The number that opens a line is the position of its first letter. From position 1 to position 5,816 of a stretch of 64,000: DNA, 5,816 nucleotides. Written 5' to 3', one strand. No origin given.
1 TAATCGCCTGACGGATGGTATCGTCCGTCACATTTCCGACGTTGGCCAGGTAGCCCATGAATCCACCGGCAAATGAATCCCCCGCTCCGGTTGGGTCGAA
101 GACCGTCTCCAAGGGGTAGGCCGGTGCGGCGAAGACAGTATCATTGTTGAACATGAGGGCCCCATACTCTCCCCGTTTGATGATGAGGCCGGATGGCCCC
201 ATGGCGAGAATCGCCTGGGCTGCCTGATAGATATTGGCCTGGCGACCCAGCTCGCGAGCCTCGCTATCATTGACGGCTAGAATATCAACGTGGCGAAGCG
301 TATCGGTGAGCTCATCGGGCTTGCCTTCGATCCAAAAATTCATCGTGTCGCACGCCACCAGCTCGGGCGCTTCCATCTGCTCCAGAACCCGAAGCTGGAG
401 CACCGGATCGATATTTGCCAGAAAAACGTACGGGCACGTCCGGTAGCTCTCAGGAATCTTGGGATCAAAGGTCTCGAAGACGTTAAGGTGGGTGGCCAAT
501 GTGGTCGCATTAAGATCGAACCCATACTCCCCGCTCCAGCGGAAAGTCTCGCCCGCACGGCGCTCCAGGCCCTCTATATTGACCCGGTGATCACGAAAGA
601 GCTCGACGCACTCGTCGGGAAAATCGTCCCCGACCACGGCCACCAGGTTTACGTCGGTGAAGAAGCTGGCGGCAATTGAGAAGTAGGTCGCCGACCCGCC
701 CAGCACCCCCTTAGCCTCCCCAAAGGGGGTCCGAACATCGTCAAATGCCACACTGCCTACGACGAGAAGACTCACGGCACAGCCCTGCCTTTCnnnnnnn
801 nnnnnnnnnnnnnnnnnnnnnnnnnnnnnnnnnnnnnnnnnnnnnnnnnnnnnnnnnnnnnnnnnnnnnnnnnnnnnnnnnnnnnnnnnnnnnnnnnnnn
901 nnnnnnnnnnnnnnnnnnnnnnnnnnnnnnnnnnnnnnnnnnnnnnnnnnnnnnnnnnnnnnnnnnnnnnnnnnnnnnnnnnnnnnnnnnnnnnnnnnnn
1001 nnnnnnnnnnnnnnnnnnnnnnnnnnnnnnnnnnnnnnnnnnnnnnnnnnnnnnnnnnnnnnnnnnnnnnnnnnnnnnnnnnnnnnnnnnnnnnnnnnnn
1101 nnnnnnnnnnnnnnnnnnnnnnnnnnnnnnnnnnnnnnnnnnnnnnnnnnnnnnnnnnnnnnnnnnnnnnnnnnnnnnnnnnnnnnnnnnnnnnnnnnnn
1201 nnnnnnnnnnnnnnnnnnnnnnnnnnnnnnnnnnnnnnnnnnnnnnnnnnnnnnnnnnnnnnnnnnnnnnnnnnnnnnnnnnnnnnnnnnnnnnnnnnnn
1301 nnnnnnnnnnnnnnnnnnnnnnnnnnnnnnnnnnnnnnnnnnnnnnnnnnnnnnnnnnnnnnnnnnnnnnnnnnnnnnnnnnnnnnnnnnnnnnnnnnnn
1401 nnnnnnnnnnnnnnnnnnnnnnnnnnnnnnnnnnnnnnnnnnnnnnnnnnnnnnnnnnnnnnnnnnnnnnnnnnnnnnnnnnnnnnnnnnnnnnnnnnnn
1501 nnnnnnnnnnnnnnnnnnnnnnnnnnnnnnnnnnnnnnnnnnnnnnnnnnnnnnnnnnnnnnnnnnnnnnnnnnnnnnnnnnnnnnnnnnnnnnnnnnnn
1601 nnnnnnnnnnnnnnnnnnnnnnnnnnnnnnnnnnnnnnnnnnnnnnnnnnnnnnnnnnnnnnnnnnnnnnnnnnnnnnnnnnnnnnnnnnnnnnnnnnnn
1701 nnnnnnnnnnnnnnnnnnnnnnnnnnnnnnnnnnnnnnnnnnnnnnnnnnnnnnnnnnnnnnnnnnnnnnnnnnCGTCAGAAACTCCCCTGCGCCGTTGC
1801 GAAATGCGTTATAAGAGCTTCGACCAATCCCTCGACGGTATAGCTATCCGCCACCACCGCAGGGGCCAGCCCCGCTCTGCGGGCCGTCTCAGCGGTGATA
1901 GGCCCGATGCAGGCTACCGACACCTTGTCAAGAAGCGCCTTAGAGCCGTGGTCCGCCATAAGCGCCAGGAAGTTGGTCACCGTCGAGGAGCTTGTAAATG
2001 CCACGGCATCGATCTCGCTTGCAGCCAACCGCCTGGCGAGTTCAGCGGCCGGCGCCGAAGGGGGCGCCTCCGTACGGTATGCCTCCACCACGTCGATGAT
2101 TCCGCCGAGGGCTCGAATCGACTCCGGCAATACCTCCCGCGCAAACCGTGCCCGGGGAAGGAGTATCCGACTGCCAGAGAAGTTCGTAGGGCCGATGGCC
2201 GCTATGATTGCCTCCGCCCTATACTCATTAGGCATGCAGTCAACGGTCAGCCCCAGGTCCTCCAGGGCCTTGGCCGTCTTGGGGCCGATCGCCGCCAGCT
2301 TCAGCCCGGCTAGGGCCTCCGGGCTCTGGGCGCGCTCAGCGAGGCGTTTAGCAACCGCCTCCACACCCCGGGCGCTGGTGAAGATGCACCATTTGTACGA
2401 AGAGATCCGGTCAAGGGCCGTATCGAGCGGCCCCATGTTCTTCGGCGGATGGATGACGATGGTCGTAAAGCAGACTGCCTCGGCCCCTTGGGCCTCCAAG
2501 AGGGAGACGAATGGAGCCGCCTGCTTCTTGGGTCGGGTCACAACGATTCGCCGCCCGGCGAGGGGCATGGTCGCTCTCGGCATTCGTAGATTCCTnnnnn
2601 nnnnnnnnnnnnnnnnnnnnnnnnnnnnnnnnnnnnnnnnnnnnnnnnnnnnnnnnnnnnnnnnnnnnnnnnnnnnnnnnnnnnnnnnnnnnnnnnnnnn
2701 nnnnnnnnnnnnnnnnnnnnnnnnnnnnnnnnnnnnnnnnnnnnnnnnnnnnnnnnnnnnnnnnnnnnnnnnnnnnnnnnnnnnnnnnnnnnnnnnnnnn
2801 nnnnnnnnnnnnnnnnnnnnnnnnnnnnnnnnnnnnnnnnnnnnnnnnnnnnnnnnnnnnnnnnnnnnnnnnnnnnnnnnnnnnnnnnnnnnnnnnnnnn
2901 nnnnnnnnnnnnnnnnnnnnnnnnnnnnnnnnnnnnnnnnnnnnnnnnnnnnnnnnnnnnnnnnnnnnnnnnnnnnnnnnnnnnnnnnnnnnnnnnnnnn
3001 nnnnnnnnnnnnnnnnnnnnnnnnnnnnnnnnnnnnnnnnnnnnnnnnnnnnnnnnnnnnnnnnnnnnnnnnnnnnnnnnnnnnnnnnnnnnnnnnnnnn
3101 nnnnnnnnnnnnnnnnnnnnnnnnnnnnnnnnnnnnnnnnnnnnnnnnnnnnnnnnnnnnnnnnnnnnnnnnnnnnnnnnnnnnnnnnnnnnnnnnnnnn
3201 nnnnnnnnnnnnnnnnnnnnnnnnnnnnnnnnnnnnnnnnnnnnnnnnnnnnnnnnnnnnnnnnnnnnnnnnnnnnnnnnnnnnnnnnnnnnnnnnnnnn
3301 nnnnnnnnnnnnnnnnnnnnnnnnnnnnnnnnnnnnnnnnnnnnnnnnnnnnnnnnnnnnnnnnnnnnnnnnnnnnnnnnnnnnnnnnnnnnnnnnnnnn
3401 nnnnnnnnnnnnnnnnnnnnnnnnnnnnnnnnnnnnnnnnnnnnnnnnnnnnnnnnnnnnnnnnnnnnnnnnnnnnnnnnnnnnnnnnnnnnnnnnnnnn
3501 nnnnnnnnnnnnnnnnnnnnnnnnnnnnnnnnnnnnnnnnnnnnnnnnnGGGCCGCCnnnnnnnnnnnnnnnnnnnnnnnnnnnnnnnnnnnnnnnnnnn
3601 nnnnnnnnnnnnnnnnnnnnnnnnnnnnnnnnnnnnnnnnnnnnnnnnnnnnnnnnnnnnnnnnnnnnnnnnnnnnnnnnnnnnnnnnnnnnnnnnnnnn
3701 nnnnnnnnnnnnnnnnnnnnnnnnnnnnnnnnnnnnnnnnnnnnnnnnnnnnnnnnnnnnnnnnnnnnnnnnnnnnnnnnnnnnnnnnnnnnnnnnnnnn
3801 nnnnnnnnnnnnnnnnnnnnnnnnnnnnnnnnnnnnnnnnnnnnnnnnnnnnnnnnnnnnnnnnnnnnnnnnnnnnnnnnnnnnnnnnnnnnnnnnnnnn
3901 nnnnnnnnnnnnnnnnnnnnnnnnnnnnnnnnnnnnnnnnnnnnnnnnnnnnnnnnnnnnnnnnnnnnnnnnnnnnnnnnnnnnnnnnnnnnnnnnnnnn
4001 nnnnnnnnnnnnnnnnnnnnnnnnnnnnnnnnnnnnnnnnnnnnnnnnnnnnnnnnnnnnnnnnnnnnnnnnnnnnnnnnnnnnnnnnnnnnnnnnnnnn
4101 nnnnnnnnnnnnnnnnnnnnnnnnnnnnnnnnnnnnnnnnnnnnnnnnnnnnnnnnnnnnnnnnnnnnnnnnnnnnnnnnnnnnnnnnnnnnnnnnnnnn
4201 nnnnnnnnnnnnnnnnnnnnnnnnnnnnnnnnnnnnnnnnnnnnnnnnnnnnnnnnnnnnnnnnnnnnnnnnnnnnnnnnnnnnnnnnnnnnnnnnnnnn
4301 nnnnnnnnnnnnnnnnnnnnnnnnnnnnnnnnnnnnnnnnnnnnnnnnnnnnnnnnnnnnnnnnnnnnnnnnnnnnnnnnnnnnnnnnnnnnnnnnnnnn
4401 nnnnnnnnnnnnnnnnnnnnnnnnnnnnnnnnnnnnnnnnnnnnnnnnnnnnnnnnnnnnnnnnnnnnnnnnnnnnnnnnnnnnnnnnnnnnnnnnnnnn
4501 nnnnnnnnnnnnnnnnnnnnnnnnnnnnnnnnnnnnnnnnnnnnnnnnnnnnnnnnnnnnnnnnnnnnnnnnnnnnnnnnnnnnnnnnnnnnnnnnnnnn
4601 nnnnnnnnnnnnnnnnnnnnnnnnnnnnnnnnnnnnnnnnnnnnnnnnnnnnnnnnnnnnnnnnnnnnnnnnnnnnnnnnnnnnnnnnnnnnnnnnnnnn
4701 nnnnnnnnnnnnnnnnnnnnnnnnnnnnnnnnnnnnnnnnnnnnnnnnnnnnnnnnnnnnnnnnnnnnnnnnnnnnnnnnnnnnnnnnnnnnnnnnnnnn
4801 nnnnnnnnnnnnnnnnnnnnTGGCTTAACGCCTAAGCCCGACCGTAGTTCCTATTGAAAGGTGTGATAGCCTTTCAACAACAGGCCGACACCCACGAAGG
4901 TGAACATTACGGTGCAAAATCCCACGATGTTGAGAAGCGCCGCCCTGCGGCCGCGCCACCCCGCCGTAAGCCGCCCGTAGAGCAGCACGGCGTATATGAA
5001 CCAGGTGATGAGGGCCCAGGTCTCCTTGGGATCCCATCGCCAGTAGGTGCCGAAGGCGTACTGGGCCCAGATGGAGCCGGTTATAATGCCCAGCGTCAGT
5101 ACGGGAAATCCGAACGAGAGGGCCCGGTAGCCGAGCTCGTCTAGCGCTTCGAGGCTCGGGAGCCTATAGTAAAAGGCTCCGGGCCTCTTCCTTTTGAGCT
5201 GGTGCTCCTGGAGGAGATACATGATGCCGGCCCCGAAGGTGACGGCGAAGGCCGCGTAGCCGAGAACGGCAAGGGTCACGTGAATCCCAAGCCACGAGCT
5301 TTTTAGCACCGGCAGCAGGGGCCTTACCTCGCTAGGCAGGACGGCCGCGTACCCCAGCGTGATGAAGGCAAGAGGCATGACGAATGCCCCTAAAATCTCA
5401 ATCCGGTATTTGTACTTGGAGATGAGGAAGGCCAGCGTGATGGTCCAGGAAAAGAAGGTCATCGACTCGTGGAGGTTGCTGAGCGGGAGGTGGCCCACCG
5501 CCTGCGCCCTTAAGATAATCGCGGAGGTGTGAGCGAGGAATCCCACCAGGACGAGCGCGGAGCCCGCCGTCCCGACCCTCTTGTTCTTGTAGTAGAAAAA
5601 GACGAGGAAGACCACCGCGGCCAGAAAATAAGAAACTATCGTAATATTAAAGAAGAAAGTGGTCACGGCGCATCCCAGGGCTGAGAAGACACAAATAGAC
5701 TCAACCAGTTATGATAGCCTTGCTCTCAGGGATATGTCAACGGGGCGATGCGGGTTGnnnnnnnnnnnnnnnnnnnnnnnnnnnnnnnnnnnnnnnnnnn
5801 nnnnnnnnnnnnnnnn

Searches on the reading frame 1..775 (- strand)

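Call 46: search_protein_families(library=pfam, proteins=[window:1-775:-], max_evalue=0.00001)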
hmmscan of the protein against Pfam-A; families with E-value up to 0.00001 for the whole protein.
window:1-775:- (258 aa): 1 family
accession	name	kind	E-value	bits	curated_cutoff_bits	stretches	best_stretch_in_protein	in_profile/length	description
PF00294.29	PfkB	-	5.4e-23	82.2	25.8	1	26-247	36-272/302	pfkB family carbohydrate kinase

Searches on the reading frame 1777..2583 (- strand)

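Call 46: search_protein_families(library=pfam, proteins=[window:1777-2583:-], max_evalue=0.00001)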
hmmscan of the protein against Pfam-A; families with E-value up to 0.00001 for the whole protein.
window:1777-2583:- (268 aa): 1 family
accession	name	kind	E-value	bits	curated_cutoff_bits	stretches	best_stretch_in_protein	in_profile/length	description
PF02602.20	HEM4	-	1.1e-63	214.9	27.5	1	25-255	3-231/231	Uroporphyrinogen-III synthase HemD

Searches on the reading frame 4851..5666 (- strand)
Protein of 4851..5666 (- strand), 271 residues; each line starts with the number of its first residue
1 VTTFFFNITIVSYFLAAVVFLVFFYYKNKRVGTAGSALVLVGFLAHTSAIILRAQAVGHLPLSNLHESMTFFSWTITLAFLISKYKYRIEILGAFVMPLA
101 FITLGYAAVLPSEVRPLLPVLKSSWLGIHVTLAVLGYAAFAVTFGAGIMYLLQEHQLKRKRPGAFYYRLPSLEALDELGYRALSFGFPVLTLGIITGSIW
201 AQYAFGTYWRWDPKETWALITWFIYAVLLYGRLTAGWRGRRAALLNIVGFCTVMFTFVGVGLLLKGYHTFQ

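Call 46: search_protein_families(library=pfam, proteins=[window:4851-5666:-], max_evalue=0.00001)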
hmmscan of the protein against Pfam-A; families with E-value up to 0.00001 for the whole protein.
window:4851-5666:- (271 aa): 1 family
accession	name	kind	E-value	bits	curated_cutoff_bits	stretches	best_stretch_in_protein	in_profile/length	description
PF01578.25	Cytochrom_C_asm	-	2.7e-55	187.7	29.9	1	62-268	1-212/212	Cytochrome C assembly protein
